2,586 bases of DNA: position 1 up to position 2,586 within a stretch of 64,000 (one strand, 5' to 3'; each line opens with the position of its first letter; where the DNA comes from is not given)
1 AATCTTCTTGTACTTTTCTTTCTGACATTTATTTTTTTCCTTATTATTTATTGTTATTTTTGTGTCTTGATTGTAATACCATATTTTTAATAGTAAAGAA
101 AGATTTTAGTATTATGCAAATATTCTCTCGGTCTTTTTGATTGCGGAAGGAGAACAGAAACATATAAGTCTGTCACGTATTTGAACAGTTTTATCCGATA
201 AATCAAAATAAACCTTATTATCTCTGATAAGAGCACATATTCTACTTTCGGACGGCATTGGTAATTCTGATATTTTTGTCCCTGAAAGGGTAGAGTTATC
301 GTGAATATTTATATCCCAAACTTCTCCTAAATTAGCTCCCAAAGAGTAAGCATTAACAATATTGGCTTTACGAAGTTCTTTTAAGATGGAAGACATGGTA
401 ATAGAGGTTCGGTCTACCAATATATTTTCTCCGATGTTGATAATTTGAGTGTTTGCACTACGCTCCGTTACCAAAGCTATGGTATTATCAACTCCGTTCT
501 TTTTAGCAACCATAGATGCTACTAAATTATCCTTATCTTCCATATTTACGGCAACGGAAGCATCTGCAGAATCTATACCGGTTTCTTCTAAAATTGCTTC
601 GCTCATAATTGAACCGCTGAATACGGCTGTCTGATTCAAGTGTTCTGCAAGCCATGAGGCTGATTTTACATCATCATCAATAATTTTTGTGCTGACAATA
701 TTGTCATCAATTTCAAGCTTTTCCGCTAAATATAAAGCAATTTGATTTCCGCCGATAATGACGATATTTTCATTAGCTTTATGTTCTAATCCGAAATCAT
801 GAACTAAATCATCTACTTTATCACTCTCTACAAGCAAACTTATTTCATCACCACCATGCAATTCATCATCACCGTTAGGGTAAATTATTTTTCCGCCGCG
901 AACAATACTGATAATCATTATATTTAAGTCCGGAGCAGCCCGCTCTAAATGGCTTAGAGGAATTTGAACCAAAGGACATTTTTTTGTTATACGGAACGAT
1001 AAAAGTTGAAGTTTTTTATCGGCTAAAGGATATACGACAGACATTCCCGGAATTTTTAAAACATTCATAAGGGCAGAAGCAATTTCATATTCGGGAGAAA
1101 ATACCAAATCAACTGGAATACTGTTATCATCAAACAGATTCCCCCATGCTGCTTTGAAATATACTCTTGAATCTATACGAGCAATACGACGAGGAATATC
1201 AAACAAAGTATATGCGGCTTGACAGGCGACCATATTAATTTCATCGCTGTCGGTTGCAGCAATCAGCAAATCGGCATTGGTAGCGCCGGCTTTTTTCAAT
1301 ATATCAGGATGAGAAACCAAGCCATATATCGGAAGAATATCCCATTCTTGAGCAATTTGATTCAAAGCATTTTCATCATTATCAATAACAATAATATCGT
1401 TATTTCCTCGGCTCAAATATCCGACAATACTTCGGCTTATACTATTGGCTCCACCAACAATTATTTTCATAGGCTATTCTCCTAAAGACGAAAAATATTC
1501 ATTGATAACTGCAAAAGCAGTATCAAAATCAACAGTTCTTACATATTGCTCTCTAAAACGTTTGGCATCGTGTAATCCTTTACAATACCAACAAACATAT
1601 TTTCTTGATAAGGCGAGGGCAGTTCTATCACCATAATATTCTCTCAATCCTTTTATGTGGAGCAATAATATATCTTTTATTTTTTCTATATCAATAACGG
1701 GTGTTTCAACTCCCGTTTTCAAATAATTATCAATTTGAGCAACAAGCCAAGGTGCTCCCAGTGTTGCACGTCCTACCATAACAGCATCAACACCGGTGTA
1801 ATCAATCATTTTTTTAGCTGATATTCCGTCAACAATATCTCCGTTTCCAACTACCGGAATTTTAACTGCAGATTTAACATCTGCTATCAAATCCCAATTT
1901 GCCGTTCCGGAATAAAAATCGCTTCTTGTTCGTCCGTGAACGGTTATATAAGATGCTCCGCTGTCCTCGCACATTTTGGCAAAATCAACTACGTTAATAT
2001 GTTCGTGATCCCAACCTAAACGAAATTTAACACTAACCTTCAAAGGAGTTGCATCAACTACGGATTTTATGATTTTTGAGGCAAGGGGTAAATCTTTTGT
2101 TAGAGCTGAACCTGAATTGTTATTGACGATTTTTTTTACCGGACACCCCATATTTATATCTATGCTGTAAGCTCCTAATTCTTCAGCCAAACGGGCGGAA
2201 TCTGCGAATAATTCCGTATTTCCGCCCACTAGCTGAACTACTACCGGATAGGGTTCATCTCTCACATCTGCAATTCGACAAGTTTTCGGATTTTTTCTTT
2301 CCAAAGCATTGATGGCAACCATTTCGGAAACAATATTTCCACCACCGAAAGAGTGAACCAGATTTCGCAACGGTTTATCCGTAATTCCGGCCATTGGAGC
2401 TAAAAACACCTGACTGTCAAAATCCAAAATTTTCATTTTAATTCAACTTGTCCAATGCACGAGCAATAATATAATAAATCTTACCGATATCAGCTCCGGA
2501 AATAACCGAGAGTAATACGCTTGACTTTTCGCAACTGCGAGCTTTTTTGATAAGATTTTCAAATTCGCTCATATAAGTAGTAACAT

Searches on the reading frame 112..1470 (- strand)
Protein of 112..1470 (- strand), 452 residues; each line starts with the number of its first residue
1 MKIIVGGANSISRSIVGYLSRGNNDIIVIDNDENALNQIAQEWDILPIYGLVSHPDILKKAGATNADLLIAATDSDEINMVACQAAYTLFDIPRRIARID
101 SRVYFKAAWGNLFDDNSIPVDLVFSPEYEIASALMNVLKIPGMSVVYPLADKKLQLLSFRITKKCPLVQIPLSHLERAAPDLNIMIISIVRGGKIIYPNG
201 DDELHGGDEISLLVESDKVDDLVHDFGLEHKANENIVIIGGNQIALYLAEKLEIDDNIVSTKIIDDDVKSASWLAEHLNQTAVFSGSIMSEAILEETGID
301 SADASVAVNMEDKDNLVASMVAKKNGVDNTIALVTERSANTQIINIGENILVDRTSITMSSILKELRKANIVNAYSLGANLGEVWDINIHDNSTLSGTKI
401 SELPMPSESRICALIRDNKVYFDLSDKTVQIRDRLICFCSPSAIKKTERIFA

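Call 17: search_protein_families(library=pfam, proteins=[window:112-1470:-], max_evalue=0.00001)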
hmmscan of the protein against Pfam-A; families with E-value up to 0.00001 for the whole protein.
window:112-1470:- (452 aa): 2 families
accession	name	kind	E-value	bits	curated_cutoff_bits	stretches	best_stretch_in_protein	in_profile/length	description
PF02254.24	TrkA_N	-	3e-37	127.9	23.8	2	3-104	1-101/116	TrkA-N domain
PF02080.26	TrkA_C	-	2.4e-19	69.5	27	2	157-223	2-67/71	TrkA-C domain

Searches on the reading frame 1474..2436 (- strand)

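Call 17: search_protein_families(library=pfam, proteins=[window:1474-2436:-], max_evalue=0.00001)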
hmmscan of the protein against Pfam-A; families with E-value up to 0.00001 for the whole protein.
window:1474-2436:- (320 aa): 1 family
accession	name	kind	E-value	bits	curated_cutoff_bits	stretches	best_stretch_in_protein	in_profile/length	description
PF01207.24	Dus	-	3.2e-85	286.4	20.4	1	12-303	2-294/311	Dihydrouridine synthase (Dus)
